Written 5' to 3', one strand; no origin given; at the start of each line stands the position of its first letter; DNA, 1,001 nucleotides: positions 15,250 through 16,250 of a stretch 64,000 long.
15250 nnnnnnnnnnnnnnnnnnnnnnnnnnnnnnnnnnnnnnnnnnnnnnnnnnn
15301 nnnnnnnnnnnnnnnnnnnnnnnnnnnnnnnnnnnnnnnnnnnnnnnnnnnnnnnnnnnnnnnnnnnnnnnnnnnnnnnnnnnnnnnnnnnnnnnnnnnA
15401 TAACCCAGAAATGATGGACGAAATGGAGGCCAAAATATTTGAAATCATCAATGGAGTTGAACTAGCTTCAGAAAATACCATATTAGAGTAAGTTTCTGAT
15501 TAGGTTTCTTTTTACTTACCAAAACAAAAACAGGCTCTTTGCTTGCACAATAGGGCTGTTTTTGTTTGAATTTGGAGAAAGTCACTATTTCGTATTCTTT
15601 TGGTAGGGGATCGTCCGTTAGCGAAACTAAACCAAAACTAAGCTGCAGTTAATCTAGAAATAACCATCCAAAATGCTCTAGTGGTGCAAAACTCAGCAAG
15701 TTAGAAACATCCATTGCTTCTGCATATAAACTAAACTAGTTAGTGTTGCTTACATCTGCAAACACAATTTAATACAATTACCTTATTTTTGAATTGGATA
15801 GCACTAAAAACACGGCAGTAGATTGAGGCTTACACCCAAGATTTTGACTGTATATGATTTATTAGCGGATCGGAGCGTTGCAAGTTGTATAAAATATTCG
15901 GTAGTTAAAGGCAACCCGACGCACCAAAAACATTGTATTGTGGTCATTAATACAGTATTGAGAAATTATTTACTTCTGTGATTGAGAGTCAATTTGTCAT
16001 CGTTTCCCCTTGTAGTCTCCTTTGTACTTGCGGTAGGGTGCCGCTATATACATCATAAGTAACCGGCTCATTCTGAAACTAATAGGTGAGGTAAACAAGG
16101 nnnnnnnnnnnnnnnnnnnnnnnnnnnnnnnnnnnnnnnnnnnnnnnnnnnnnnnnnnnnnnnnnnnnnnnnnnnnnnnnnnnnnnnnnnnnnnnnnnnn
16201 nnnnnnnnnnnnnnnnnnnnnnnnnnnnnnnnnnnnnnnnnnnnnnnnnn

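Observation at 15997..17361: The cytochrome oxidase biogenesis operon ends with an FkbM methyltransferase and two tiny Cys-motif membrane proteins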

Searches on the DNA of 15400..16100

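Call 55: search_rna_families(source=window, start=15400, end=16100, threshold=evalue, max_evalue=1)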
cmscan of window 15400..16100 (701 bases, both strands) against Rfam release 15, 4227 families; matches with E-value up to 1: 3.
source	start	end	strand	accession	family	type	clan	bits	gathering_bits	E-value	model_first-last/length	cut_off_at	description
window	15737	15850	+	RF01617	ceN113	Gene; snRNA; snoRNA; CD-box;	-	22.6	40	0.37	1-131/131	no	Caenorhabditis snoRNA ceN113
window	15514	15571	-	RF04344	Plastid-psbA-3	Cis-reg;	CL00153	19.3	48.4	0.99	1-57/57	no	Plastid-psbA-3 3UTR RNA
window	15509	15581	+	RF00244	mir-26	Gene; miRNA;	-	16.6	57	0.72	1-81/81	no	mir-26 microRNA precursor family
